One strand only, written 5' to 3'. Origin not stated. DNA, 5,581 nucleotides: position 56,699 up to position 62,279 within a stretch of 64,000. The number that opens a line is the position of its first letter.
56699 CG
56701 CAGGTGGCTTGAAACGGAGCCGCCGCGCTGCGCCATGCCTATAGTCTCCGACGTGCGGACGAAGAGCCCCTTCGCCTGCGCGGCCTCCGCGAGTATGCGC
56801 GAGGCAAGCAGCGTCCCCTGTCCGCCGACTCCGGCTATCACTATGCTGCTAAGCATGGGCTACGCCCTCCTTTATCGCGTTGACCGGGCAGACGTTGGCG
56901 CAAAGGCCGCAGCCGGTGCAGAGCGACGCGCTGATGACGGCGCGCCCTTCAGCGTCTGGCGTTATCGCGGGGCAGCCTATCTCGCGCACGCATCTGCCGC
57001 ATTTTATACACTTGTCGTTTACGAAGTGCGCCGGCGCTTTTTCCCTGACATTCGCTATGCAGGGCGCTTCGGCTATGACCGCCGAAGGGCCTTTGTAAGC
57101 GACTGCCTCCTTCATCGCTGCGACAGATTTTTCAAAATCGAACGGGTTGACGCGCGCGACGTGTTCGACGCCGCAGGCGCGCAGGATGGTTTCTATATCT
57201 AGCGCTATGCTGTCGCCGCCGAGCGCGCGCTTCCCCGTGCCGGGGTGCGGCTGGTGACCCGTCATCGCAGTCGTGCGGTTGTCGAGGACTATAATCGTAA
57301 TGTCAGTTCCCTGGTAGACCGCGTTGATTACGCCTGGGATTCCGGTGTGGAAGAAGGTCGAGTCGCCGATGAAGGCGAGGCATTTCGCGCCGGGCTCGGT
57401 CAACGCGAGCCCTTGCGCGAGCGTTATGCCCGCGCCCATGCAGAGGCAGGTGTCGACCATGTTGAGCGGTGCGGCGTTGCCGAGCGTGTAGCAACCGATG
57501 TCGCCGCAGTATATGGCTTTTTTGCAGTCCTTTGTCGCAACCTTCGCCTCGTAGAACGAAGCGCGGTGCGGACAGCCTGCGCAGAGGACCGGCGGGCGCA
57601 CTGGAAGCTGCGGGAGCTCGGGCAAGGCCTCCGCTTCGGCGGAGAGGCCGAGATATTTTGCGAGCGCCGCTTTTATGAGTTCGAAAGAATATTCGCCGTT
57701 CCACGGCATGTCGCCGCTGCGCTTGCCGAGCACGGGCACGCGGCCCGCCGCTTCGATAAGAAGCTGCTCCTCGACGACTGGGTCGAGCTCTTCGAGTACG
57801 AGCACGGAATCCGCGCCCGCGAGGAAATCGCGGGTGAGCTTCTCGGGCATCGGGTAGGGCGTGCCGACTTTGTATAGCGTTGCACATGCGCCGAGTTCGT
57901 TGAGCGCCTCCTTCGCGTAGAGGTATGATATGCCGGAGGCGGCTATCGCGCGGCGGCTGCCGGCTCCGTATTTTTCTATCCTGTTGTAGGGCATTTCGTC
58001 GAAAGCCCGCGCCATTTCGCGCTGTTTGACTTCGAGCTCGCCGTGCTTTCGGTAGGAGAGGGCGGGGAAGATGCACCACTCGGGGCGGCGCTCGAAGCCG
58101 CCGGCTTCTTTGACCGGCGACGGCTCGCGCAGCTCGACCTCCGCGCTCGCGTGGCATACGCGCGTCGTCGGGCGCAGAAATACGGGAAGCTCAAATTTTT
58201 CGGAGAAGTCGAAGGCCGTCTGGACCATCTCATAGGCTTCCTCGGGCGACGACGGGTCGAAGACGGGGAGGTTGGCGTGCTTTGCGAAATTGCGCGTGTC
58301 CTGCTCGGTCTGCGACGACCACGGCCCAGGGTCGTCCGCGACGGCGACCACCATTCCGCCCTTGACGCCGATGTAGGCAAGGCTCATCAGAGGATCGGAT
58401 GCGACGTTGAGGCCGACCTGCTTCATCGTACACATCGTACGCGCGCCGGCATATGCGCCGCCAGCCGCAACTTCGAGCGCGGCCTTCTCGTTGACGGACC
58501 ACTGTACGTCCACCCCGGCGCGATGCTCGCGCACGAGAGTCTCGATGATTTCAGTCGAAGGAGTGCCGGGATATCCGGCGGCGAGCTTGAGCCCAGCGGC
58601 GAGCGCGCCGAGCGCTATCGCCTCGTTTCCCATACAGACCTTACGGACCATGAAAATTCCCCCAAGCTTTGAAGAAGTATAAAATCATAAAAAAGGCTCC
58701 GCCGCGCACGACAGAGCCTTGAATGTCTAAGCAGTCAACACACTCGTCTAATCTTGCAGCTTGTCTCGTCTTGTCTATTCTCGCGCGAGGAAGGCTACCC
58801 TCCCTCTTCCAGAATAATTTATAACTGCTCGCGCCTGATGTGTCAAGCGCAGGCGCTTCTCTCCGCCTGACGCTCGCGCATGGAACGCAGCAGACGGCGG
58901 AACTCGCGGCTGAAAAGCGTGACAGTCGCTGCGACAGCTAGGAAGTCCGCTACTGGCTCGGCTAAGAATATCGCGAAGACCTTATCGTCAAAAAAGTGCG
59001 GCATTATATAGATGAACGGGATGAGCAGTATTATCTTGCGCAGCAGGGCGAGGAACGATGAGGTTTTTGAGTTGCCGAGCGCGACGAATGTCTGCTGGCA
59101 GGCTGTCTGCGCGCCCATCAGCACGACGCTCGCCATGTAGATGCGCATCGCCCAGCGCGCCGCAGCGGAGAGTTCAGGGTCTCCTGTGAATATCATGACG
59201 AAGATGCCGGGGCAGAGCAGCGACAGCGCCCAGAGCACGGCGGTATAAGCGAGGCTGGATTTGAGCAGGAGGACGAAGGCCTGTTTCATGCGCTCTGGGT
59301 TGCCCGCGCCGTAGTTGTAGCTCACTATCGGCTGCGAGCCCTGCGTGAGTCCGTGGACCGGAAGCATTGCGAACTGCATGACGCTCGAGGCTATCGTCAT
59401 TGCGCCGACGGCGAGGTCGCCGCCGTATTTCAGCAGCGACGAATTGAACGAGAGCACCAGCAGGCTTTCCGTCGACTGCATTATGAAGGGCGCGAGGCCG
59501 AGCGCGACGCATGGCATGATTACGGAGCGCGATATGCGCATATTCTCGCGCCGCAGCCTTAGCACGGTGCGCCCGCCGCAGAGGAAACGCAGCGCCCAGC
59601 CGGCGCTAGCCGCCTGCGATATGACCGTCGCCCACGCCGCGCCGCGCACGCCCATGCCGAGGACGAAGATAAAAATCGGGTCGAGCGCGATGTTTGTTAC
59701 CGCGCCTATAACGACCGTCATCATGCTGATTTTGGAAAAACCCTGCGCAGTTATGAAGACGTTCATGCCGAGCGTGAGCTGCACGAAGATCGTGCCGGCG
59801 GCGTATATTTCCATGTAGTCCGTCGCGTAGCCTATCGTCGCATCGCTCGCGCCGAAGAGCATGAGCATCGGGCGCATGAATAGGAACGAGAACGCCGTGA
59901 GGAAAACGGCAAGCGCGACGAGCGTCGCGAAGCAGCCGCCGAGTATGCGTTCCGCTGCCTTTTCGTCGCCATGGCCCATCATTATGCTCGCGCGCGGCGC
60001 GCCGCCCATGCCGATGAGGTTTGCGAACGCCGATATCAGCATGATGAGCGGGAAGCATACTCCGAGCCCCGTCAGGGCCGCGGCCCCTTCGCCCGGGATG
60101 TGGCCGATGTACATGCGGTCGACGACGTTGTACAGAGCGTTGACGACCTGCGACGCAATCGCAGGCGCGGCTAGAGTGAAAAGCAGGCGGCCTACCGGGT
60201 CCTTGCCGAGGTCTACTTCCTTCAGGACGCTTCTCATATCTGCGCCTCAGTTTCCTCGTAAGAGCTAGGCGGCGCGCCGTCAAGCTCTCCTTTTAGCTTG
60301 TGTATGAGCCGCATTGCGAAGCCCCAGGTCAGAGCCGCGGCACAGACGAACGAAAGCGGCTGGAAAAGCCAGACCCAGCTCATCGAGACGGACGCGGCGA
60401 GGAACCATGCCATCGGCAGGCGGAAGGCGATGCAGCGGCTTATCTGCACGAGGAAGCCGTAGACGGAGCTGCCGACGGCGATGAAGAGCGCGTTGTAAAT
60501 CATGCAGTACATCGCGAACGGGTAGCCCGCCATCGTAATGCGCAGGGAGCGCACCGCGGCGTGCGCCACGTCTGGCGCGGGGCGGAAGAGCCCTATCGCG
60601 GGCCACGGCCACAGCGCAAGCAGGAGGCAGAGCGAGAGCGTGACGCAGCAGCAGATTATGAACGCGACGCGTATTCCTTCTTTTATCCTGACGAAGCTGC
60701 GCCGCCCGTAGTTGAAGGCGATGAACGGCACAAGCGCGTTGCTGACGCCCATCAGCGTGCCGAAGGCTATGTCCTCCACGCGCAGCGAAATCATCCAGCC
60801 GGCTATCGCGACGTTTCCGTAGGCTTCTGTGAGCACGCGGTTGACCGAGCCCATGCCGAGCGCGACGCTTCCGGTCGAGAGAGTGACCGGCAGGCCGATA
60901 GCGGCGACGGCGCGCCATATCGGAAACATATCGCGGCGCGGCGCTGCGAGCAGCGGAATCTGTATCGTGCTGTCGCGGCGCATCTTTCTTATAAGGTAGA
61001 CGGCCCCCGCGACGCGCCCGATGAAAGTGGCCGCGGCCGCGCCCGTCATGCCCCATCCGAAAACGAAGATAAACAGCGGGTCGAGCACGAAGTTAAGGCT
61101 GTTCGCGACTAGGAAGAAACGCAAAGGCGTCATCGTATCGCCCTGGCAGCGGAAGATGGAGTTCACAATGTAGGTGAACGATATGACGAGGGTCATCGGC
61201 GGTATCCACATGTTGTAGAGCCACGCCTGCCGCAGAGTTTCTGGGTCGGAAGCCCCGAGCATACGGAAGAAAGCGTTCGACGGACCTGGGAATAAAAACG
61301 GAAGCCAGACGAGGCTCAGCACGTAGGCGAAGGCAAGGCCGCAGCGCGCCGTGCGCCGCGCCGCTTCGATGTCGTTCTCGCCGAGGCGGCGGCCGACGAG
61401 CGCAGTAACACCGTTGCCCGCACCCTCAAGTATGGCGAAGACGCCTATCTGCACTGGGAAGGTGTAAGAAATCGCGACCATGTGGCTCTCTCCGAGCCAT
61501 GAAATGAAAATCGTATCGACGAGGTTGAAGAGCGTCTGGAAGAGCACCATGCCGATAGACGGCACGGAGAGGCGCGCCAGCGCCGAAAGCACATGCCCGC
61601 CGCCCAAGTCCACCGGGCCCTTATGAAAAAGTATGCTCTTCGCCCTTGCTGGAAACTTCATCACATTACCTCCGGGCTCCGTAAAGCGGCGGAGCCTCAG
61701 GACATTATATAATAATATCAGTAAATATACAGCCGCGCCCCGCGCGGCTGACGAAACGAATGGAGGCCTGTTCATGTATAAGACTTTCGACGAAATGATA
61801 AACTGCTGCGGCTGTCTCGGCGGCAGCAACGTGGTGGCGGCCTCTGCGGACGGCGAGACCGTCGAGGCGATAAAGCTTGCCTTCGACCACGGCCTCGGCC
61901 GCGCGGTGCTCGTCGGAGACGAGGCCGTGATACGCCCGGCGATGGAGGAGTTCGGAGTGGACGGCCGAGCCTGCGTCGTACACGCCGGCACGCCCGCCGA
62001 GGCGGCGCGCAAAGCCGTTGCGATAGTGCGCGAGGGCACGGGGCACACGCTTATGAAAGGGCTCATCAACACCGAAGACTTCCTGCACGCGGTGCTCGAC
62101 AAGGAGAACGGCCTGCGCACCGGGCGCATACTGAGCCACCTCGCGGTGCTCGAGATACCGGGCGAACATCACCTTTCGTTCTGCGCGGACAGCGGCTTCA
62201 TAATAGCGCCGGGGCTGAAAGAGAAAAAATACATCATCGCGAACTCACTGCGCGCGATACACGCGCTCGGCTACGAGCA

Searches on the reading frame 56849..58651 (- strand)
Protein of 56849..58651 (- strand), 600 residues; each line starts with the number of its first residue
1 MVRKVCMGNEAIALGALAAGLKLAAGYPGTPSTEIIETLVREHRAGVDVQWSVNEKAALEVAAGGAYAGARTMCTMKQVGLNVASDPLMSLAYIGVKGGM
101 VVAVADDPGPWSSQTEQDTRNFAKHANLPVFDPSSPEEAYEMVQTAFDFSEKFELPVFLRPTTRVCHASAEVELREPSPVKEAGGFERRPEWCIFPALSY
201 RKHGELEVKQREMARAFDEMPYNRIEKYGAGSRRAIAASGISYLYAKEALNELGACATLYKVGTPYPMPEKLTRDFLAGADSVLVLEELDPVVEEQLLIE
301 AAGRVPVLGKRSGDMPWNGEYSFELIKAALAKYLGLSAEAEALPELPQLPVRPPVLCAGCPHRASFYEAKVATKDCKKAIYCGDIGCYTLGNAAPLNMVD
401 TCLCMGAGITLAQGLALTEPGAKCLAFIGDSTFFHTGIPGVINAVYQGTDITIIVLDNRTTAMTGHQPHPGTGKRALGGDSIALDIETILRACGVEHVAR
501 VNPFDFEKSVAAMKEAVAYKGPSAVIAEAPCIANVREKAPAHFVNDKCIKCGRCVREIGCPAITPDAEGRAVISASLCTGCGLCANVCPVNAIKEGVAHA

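Call 84: search_protein_families(library=pfam, proteins=[window:56849-58651:-], max_evalue=0.00001)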
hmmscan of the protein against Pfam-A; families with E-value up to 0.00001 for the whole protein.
window:56849-58651:- (600 aa): 8 families
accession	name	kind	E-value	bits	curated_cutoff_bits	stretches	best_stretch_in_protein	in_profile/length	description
PF02775.26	TPP_enzyme_C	-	2.1e-27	96.2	21.9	1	384-525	1-149/151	Thiamine pyrophosphate enzyme, C-terminal TPP binding domain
PF01855.24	POR_N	-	8.8e-16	58.8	27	1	15-178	2-171/231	Pyruvate flavodoxin/ferredoxin oxidoreductase, thiamine diP-bdg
PF00037.32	Fer4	-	1.6e-12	47.1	21.1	1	572-594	2-24/24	4Fe-4S binding domain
PF14697.11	Fer4_21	-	1.6e-09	38.2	35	1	544-593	4-57/59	4Fe-4S dicluster domain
PF12837.12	Fer4_6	-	1.9e-08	34.3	25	1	571-593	2-24/24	4Fe-4S binding domain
PF12797.12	Fer4_2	-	2.7e-07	30.5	24.5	0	571-590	3-22/22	4Fe-4S binding domain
PF13237.11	Fer4_10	-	2.5e-06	27.7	25.5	0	545-589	6-53/53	4Fe-4S dicluster domain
PF12838.12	Fer4_7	-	3e-06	28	27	1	547-592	1-52/52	4Fe-4S dicluster domain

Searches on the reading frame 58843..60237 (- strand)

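Call 84: search_protein_families(library=pfam, proteins=[window:58843-60237:-], max_evalue=0.00001)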
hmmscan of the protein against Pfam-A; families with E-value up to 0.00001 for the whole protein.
window:58843-60237:- (464 aa): 1 family
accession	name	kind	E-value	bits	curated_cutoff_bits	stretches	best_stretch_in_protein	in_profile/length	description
PF01554.23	MatE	-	1.6e-39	135.6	24.9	2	25-188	1-161/161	MatE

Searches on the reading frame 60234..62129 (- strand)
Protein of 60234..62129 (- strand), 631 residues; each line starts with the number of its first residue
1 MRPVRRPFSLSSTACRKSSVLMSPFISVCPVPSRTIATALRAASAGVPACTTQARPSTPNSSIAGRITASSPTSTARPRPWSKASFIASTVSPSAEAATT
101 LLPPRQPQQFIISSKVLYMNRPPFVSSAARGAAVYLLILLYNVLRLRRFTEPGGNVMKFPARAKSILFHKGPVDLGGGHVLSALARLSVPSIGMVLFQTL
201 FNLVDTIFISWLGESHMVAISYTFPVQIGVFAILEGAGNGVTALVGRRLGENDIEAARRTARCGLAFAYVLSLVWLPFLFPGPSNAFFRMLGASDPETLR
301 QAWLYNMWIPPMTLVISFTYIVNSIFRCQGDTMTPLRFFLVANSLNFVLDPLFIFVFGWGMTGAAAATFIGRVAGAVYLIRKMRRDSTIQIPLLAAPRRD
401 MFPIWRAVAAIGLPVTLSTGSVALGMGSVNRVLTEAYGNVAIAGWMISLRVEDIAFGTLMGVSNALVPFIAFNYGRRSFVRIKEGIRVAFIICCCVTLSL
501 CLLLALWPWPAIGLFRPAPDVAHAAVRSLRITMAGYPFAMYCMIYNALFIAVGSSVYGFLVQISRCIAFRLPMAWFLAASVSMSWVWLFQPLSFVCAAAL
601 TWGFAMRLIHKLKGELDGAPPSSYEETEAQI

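Call 84: search_protein_families(library=pfam, proteins=[window:60234-62129:-], max_evalue=0.00001)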
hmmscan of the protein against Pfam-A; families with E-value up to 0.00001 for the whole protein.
window:60234-62129:- (631 aa): 1 family
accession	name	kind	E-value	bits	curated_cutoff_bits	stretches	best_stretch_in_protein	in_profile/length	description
PF01554.23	MatE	-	2.2e-36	125.4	24.9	2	190-352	1-161/161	MatE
